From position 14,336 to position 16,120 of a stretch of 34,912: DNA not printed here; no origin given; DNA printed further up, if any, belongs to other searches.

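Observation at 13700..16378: Orphan Csa3-like CARF-wHTH regulator divergently paired with a tandem classic-AAA+ ATPase and two coupled micro-ORFs: candidate ligand-controlled defence module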

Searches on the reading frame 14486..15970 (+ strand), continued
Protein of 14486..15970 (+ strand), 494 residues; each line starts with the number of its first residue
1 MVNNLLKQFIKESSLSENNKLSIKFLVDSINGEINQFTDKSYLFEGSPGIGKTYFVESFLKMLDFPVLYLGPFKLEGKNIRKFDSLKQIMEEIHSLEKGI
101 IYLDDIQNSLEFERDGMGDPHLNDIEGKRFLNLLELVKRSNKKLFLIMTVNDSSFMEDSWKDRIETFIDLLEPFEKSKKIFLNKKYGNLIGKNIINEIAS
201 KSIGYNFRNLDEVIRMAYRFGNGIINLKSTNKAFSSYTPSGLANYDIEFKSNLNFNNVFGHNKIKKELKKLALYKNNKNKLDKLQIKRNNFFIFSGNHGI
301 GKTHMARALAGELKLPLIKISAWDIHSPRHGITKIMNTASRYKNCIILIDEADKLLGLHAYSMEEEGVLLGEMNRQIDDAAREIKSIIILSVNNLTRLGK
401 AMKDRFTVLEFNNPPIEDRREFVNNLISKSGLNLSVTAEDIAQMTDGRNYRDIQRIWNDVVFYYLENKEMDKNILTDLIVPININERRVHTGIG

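Call 47: find_encoding_contigs(protein=P0004, flank=5000, max_places=2)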
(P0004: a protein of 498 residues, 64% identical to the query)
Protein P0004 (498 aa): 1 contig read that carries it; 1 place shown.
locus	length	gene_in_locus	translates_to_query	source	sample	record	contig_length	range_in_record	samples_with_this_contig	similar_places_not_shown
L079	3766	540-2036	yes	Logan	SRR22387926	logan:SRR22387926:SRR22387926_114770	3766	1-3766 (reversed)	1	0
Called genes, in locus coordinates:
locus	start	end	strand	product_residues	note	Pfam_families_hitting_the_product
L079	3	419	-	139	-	?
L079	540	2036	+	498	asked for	PF05496:RuvB_N (faint), PF13191:AAA_16 (faint), PF00004:AAA, PF05729:NACHT (faint), PF13173:AAA_14 (faint), PF13401:AAA_22 (faint), PF20720:nSTAND3, PF00004:AAA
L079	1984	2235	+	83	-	-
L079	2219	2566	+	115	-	-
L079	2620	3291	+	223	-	PF00702:Hydrolase, PF12710:HAD (weak), PF13419:HAD_2, PF13242:Hydrolase_like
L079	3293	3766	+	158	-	?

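Call 49: predict_structure(alignment_id=A1)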
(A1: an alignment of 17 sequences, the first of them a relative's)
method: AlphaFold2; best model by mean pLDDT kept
length: 494 residues; sequences in the alignment: 17
mean_pLDDT: 84.5   pTM: 0.73
mean pLDDT of the five models: 84.5, 84.4, 82.8, 82.1, 81.4
residues with pLDDT >= 90: 193; 70-90: 264; 50-70: 20; < 50: 17
segments of 3 or more residues with pLDDT < 50: 482-494
pLDDT, mean of each block of 10 residues (from residue 1): 75 81 88 83 90 89 92 87 94 91 92 78 89 92 94 86 90 83 89 89 86 93 91 84 78 89 92 85 83 92 94 89 74 78 84 71 59 74 80 83 86 92 91 87 90 91 90 83 39 34
secondary structure, 60 per line:
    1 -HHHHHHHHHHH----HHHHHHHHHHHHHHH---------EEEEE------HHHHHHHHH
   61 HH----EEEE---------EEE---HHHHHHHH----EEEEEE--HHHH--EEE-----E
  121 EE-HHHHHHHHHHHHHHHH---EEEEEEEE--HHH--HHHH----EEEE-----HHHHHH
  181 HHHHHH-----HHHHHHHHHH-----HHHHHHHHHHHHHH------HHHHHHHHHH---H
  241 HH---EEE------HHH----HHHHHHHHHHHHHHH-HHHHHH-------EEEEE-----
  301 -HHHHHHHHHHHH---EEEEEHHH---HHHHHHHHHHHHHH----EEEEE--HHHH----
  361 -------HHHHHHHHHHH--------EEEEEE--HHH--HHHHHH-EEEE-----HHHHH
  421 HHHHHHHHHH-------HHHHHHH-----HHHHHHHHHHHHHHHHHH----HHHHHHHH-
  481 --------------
elements in order: H2-12 H17-31 E41-45 H52-62 E67-70 E80-82 H86-93 E98-103 H106-109 E112-114 E120-122 H124-139 E143-150 H158-161 E166-169 H175-186 H192-201 H207-220 H227-236 E246-248 H262-276 H278-283 E291-295 H302-313 E317-321 H328-341 E346-350 H353-356 H368-378 E387-392 H400-405 E407-410 H416-430 H438-444 H450-467 H472-479

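Call 55: fold_search(model_id=the predicted structure, library=pdb)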
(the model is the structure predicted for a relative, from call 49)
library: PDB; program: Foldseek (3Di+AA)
matches with E <= 10: 1965; with E <= 0.001: 1746
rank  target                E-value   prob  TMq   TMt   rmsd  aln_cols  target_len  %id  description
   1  8u9z_B                2.9e-22  1.00  0.60  0.53   8.4       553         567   18  Cdc48-Shp1 unfolding native substrate, Class 7 (released 2024-11-06)
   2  8u9q_A                3.4e-22  1.00  0.59  0.54   7.9       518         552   17  Cdc48-Shp1 unfolding native substrate, Class 6 (released 2024-11-06)
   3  7swl_D                4.5e-22  1.00  0.58  0.53   7.7       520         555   16  CryoEM structure of the N-terminal-deleted Rix7 AAA-ATPase (released 2022-03-02)
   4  9yrc_C                7.4e-22  1.00  0.61  0.56   7.9       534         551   16  p97Ufd1-Npl4 complex processing poly-ubiquitinated substrate in the presence of ATP (released 2026-03-25)
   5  7wub_A                7.8e-22  1.00  0.44  0.39  11.1       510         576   18  Cryo-EM structure of dodecamer P97 (released 2022-03-23)
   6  7wub_C                7.8e-22  1.00  0.44  0.39  11.1       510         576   18  Cryo-EM structure of dodecamer P97 (released 2022-03-23)
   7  8ua0_A                8.7e-22  1.00  0.61  0.56   7.6       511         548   18  Cdc48-Shp1 unfolding native substrate, Class 8 (released 2024-11-06)
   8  7lmz_C                9.2e-22  1.00  0.61  0.43   7.9       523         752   16  Cryo-EM structure of human p97 in complex with Npl4/Ufd1 and Ub6 (Class 1) (released 2021-09-15)
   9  7z11_B                9.7e-22  1.00  0.60  0.44   7.8       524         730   18  Structure of substrate bound DRG1 (AFG2) (released 2022-09-21)
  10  8u9c_B                1.6e-21  1.00  0.60  0.54   7.9       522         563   18  Cdc48-Shp1 unfolding native substrate, Class 5 (released 2024-11-06)
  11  7mhs_A                1.7e-21  1.00  0.61  0.58   7.8       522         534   17  Structure of p97 (subunits A to E) with substrate engaged (released 2022-05-11)
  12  6omb_B                1.7e-21  1.00  0.60  0.54   7.8       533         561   17  Cdc48 Hexamer (Subunits A to E) with substrate bound to the central pore (released 2019-07-17)
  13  9bji_E                1.9e-21  1.00  0.58  0.54   8.1       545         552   17  Cryo-EM structure of apo NVL (released 2026-01-21)
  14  7wub_D                1.9e-21  1.00  0.44  0.39  11.1       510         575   18  Cryo-EM structure of dodecamer P97 (released 2022-03-23)
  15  10qr_A                2.4e-21  1.00  0.45  0.34  11.2       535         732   16  Structure of human VCP/p97 hexamer bound to ADP (DMSO control) (released 2026-03-18)
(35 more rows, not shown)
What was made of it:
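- Closest known: Cdc48/VAT/p97, Rix7, NVL and AFG2. Same: D1-D2 tandem classic AAA fold over about 510-550 aligned columns (call 55).
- Checked: The model (pLDDT 84.5) aligns over about 510-550 columns to Cdc48/p97/Rix7/NVL D1-D2 (calls 49, 55).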

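Call 60: search_dna_similar(query=window:14486-15970:+, collection=phages, mode=protein, max_rows=8)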
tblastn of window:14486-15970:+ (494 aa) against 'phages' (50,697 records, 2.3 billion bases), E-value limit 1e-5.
No match.

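Call 78: find_encoding_contigs(protein=P0016, flank=5000, max_places=1)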
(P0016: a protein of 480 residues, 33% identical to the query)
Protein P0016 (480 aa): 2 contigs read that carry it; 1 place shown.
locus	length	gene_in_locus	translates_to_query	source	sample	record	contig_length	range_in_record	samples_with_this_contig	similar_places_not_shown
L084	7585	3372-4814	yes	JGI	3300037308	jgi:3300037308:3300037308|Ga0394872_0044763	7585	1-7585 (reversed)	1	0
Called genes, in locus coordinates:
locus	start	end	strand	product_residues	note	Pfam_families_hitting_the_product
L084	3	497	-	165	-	?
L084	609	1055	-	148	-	-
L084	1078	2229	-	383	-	PF14072:DndB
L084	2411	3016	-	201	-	PF19810:HFX_2341_N, PF22662:Csa3_N (weak), PF23400:CARF_Card1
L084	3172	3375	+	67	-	-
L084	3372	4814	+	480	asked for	PF02367:TsaE (faint), PF05496:RuvB_N (faint), PF13191:AAA_16 (faint), PF00308:Bac_DnaA (faint), PF13401:AAA_22 (faint), PF20720:nSTAND3 (weak), PF00004:AAA, PF00004:AAA, +2 more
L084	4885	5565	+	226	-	PF13328:HD_4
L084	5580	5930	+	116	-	-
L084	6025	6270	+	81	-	PF10884:DUF2683 (weak)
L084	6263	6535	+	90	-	-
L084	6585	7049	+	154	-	PF03692:CxxCxxCC (weak)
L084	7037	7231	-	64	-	-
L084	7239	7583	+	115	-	?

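Call 79: find_encoding_contigs(protein=P0015, flank=5000, max_places=1)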
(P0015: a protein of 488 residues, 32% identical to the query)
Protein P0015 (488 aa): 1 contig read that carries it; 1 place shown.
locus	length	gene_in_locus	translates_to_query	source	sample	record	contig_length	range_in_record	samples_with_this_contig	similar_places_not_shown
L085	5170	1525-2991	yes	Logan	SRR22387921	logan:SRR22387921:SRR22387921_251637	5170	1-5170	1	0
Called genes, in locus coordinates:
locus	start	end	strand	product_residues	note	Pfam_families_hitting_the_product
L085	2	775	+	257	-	?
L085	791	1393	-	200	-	PF19810:HFX_2341_N, PF22662:Csa3_N, PF25213:HVO_A0261_N (weak), PF08279:HTH_11 (faint)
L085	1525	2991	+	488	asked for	PF05496:RuvB_N (faint), PF05673:DUF815 (faint), PF13191:AAA_16 (faint), PF24883:NPHP3_N (faint), PF00004:AAA, PF00910:RNA_helicase (faint), PF20720:nSTAND3, PF00004:AAA, +4 more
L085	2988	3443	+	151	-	-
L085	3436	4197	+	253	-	-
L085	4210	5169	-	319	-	?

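Call 80: find_encoding_contigs(protein=P0017, flank=5000, max_places=1)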
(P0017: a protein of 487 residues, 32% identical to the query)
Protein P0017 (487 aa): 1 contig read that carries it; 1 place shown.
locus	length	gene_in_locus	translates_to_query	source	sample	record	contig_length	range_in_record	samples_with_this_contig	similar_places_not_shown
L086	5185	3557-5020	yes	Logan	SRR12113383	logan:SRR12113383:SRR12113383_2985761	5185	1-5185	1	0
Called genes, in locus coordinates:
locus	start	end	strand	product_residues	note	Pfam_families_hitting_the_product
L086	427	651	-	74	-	PF21983:NikA-like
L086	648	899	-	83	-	-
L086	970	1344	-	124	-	-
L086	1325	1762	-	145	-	-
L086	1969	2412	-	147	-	-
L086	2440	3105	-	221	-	-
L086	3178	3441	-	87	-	-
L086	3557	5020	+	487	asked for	PF12775:AAA_7 (faint), PF02367:TsaE (faint), PF13191:AAA_16 (faint), PF20720:nSTAND3 (faint), PF00004:AAA, PF03215:Rad17 (faint), PF05496:RuvB_N (faint), PF00004:AAA, +6 more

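Call 81: find_encoding_contigs(protein=P0014, flank=5000, max_places=1)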
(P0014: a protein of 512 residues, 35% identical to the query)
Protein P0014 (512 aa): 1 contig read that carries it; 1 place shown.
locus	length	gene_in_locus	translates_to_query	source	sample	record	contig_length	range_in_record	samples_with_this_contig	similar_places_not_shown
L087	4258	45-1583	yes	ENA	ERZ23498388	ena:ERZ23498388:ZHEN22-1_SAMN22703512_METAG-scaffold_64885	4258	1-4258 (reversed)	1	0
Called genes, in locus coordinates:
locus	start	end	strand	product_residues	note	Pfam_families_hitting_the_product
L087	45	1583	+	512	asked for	PF05673:DUF815 (faint), PF05496:RuvB_N (faint), PF06309:Torsin (faint), PF13191:AAA_16 (faint), PF24883:NPHP3_N (faint), PF00004:AAA, PF20720:nSTAND3, PF00004:AAA, +6 more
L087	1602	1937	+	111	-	-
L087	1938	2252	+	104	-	PF06941:NT5C (faint)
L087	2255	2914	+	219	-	PF13476:AAA_23 (weak)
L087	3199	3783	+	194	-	-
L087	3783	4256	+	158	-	?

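Call 83: search_protein_representatives(alignment_id=A1)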
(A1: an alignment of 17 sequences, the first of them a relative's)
Query: 17 sequences, 495 profile positions. Proteins with E-value up to 0.001 (for the whole library): 65681; up to 1e-10: 22512; up to 1e-30: 784. The best 150 are listed.
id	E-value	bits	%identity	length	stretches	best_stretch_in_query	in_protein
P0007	9.4e-207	703.7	-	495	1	3-495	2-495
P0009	1.3e-193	660.4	-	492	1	4-494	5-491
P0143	5.4e-181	618.8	-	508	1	2-493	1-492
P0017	3.9e-174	596.1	-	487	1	4-493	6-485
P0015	1.5e-172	590.9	-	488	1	1-492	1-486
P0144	4.8e-166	569.4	-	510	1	3-476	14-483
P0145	3.1e-155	533.8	-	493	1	5-484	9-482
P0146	3.5e-153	527.0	-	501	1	5-494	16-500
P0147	1.2e-152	525.3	-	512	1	3-482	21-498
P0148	8.0e-150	515.9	-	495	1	2-480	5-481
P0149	7.1e-149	512.8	-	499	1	5-471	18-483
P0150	4.8e-148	510.1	-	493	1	2-485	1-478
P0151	1.8e-147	508.2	-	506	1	9-467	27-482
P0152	5.8e-144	496.6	-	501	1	4-492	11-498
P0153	1.9e-143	494.9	-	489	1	1-481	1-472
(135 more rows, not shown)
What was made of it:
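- Closest known: Cdc48/VAT/p97, Rix7, NVL and AFG2. Different: It is a small, fast-evolving family (about 50 clusters at 50% identity; call 83) found in defence islands.
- The ATPase family is rare (about 50 clusters at 50% identity out of 1.84 billion representatives; call 83) and fast-evolving, unlike a core chaperone.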

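Call 90: search_protein_families(library=phrogs, proteins=[window:14486-15970:+], max_evalue=0.001)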
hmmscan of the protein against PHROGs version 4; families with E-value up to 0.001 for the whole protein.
window:14486-15970:+ (494 aa): 16 families
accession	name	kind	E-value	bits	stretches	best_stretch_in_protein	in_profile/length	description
phrog_3757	-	unknown function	5.2e-25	89.6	2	256-464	93-307/367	-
phrog_10401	-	other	1.2e-20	74.8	2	287-431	458-604/667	ATPase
phrog_168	-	DNA, RNA and nucleotide metabolism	9.8e-19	69.2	1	289-478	43-224/314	clamp loader of DNA polymerase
phrog_5846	-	DNA, RNA and nucleotide metabolism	4.4e-16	60.1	1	255-355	15-106/380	clamp loader of DNA polymerase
phrog_8638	-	unknown function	9.2e-13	48.6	2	253-358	271-379/568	-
phrog_11838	-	DNA, RNA and nucleotide metabolism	7.3e-12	46.1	1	254-442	15-188/420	clamp loader of DNA polymerase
phrog_9172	-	unknown function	1.3e-10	41.7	2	288-407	106-237/509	-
phrog_30773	-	unknown function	7.3e-10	38.8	1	248-461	155-381/666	-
phrog_7485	-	unknown function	1.2e-07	32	1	261-402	198-347/430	-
phrog_4871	-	other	2.8e-06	27.1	0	291-320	498-530/764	ATP-dependent protease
phrog_124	-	DNA, RNA and nucleotide metabolism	4.7e-05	23.9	0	20-70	23-69/382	Sak4-like ssDNA annealing protein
phrog_4339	-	unknown function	0.00013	22.2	0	280-320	43-82/552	-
phrog_1297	-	other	0.00013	22.1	0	287-322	23-58/356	ATPase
phrog_3277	-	DNA, RNA and nucleotide metabolism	0.00036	21.4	0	288-315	9-36/168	DnaC-like helicase loader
phrog_249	-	moron, auxiliary metabolic gene and host takeover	0.00053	20.4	0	279-321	116-159/380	porphyrin biosynthesis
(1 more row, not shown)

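Call 93: find_related_loci(query=A1, collection=metagenome_contigs, flank=4000)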
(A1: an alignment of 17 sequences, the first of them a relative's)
Query A1 (494 aa) in metagenome_contigs; peptide patterns used: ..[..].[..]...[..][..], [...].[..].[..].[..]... (x = any residue, [..] = any of these).
600 stretches matched a pattern (row limit reached: there are more); 27 encode a relative of the query (tblastn E <= 1e-3); 27 distinct loci.
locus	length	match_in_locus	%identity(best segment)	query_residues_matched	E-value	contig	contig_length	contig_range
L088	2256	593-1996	34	1-467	2e-89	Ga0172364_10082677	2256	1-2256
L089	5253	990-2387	35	5-471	3e-82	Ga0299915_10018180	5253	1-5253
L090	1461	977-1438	42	8-351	3e-34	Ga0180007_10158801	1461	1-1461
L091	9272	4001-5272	22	38-428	1e-12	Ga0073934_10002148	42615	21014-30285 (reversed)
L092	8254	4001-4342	32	246-355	8e-12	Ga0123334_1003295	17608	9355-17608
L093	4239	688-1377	25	250-466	5e-11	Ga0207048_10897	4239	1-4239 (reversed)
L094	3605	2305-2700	30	241-366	3e-10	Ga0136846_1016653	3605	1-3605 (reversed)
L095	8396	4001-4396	30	241-366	3e-10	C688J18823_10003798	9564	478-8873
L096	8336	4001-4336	30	246-353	6e-10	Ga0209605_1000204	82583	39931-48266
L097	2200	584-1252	23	244-456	7e-10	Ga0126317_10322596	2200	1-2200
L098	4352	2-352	31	245-355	2e-9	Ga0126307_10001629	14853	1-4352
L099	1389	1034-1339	30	6-106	2e-9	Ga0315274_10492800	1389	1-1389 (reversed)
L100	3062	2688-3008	31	254-355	2e-9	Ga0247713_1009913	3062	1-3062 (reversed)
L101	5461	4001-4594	25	250-429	4e-9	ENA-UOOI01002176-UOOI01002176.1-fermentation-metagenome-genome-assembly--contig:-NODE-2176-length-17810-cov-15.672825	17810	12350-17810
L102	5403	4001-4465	26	254-402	1e-8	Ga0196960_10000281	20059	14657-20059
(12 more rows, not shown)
